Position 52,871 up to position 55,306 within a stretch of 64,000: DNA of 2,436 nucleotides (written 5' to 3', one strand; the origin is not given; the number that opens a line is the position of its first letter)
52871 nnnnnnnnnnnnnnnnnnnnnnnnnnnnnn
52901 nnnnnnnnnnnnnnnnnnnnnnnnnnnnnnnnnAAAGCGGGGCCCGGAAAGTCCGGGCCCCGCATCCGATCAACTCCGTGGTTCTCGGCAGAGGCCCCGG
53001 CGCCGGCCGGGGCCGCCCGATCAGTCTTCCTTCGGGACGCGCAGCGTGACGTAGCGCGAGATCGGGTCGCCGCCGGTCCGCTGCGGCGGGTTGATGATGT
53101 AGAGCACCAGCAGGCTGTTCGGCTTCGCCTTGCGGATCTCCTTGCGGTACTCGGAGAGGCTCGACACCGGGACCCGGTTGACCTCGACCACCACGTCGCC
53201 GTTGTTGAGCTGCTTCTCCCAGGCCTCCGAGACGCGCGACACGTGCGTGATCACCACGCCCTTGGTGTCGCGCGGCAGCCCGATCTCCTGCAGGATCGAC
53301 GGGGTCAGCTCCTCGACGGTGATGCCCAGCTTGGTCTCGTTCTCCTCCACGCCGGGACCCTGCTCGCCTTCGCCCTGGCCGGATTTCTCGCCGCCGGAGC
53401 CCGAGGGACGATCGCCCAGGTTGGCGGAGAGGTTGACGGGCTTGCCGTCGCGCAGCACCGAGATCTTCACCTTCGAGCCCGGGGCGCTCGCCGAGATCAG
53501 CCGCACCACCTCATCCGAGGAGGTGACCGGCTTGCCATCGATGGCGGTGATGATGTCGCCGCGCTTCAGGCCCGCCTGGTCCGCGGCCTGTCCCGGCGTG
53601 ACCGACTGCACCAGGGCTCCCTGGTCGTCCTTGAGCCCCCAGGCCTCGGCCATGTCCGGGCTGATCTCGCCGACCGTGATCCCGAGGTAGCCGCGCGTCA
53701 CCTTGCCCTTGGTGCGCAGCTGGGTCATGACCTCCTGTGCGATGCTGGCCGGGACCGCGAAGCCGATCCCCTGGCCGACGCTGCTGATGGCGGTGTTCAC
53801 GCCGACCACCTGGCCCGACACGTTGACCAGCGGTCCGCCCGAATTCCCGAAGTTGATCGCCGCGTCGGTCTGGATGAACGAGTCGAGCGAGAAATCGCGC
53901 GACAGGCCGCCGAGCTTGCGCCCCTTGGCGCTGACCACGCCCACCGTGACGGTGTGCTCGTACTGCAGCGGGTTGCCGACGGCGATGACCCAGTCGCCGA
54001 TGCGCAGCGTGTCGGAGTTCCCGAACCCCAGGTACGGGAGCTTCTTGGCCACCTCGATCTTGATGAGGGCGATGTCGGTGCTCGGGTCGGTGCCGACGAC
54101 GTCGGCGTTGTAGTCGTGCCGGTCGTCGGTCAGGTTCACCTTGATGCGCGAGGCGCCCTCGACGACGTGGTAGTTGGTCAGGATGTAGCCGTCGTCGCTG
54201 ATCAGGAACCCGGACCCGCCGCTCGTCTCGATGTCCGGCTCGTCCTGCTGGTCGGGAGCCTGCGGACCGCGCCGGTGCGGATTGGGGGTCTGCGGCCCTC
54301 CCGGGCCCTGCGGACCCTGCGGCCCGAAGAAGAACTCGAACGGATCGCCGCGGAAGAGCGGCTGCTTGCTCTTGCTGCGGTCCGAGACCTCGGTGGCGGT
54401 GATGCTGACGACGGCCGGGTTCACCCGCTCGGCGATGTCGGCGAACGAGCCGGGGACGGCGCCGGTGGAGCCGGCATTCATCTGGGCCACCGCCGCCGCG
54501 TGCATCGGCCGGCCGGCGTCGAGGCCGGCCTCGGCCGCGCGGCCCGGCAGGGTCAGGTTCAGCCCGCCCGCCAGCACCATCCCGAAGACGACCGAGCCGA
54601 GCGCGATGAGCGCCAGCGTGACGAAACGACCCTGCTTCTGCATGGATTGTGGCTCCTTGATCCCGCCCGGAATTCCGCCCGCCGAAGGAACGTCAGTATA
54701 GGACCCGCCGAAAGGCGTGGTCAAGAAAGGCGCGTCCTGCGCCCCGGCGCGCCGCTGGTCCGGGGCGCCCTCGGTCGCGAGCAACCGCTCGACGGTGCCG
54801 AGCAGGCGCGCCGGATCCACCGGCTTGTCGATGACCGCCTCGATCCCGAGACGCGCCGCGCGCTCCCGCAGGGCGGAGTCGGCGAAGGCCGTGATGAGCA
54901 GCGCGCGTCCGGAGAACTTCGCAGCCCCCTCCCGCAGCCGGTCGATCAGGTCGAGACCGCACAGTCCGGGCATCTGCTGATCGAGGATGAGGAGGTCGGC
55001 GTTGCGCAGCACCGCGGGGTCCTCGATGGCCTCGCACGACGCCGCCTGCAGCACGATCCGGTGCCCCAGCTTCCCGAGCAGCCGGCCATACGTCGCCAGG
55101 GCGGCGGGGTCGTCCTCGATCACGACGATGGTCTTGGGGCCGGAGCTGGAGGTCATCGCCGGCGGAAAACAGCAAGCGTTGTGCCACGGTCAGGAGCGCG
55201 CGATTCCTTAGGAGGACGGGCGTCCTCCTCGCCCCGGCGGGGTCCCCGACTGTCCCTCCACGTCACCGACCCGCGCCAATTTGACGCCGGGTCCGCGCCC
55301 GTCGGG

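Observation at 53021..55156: Receiver domain fused in-frame to a periplasmic HtrA/DegP protease through a TM segment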

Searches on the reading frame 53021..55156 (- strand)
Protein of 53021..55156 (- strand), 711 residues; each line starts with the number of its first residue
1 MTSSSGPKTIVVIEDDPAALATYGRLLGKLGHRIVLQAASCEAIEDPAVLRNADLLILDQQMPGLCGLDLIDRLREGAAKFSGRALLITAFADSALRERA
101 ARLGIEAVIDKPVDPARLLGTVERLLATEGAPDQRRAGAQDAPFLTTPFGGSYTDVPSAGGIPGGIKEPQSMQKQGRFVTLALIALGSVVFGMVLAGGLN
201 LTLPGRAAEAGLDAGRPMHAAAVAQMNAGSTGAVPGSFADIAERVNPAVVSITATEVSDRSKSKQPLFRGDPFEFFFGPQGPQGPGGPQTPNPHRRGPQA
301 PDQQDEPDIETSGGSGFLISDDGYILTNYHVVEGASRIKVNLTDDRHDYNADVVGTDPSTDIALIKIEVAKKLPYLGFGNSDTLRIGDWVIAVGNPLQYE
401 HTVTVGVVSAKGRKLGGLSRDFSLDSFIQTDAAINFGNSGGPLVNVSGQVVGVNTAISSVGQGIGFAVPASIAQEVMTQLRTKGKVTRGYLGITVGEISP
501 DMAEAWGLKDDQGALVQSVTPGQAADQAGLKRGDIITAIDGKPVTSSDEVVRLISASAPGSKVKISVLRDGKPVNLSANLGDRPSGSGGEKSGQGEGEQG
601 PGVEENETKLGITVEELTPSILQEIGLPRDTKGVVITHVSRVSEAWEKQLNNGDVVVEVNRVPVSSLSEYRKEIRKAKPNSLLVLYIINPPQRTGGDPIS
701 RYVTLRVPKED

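Call 3: search_protein_families(library=pfam, proteins=[window:53021-55156:-], max_evalue=0.01)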
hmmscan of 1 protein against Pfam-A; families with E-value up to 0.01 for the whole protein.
window:53021-55156:- (711 aa): 10 families
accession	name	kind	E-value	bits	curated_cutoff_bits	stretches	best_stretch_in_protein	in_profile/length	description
PF13365.12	Trypsin_2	-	1.8e-34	120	27.6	1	314-453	1-144/144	Trypsin-like peptidase domain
PF13180.12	PDZ_2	-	6.3e-28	97.3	27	2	489-580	1-80/80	PDZ domain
PF00595.29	PDZ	-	3.4e-21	75.9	23.2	2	485-565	6-78/81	PDZ domain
PF00089.32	Trypsin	-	2e-18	67.4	20.6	1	314-473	27-216/220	Trypsin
PF17820.7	PDZ_6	-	8.2e-18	64.3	27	2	516-569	2-54/54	PDZ domain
PF00072.30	Response_reg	-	7e-16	58.8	30.2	1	10-122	1-110/111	Response regulator receiver domain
PF12812.13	PDZ_1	-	5.6e-08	33.1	28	1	611-678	12-76/78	PDZ-like domain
PF10459.15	Peptidase_S46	-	6.6e-05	22.2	22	0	311-335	46-70/698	Peptidase S46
PF14685.13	PDZ_Tricorn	-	7.6e-05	23.1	25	0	529-571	37-80/88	Tricorn protease PDZ domain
PF21558.3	Pept_S41_N_bact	-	0.0024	18.2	27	0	520-566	10-57/87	Bacteroidetes, Peptidase, S41 family, N-terminal domain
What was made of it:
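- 53123..53704 (-): PDZ1 (residues 485-580) and PDZ2 (residues 611-678). call 3
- On HtrA/DegP Do-family serine endopeptidase (TIGR02037; MEROPS S1C): PF13365 E 2e-34 (call 3). PDZ at residues 485-580 and 611-678 (call 3)
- On CheY-like receiver domain (PF00072) / response regulator: Pfam E 7e-16, 58.8 bits against a cutoff of 30.2 (call 3).
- On PepD/Rv1223-type HtrA with an N-terminal cytoplasmic domain: Here the cytoplasmic domain is a receiver (call 3).
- Checked: Domain matches (call 3, Pfam):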

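Call 4: search_protein_families(library=ncbifam, proteins=[window:53021-55156:-], max_evalue=0.01)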
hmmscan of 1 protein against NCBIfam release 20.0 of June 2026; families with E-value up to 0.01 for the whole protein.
window:53021-55156:- (711 aa): 75 families (the best 25 are shown)
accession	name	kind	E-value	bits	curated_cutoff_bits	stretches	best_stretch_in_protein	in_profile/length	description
TIGR02037.1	degP_htrA_DO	subfamily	2.8e-134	448.3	416.2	1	237-688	2-424/434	Do family serine endopeptidase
NF041521.1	HhoA_HhoB_HtrA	equivalog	1.2e-90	304.2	450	2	239-580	4-331/335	HhoA/HhoB/HtrA family serine endopeptidase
NF007526.1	PRK10139.1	equivalog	9.3e-89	298.2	756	1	221-688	26-445/456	serine endoprotease DegQ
NF008189.1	PRK10942.1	equivalog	5.8e-86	288.8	720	1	217-685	21-463/477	serine endoprotease DegP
TIGR02038.1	protease_degS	equivalog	1.3e-76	258.1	422.95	2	313-580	79-346/351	outer membrane-stress sensor serine endopeptidase DegS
NF008147.1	PRK10898.1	equivalog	1.7e-72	244.5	408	2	305-579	72-346/352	outer membrane-stress sensor serine endopeptidase DegS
NF047968.1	SerProtHtrA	equivalog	9.7e-70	235.7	470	2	311-578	86-355/357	serine protease HtrA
NF040960.1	MamE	equivalog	1e-63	216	800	2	312-477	122-290/659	magnetosome formation protease MamE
NF050055.1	SerProtHtrAMycob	equivalog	1.3e-52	179.3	800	1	309-577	224-495/502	serine protease HtrA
NF053637.1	SerProtHtrAspr2045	equivalog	1.3e-49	169.2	650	1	304-577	96-383/394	serine protease HtrA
NF040961.1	MamO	equivalog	2.4e-25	88.9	800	1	312-477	98-268/648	magnetosome protein MamO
NF033740.0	MarP_fam_protase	equivalog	6.5e-24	84.7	250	1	312-481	211-378/390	MarP family serine protease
NF041199.1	trx7_PDZ_seleno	equivalog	5.1e-13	48.7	300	1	508-662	199-350/390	Trx7/PDZ domain-containing (seleno)protein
NF040965.1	MamP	equivalog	3.1e-12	46.7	300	2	611-697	115-199/290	magnetosome magnetite formation protein MamP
NF006900.1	PRK09390.1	equivalog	1.7e-11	44.1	255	1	8-134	5-128/203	response regulator FixJ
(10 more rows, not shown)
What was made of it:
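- On HtrA/DegP Do-family serine endopeptidase (TIGR02037; MEROPS S1C): TIGR02037 scores 448.3 bits against a cutoff of 416.2 (call 4).
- Closest known: DegP/DegQ/HtrA. Same: The sequence passes the TIGR02037 cutoff (call 4).
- Checked: NCBIfam TIGR02037 (Do family serine endopeptidase) scores 448.3 bits against a cutoff of 416.2, over residues 237-688 (call 4).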
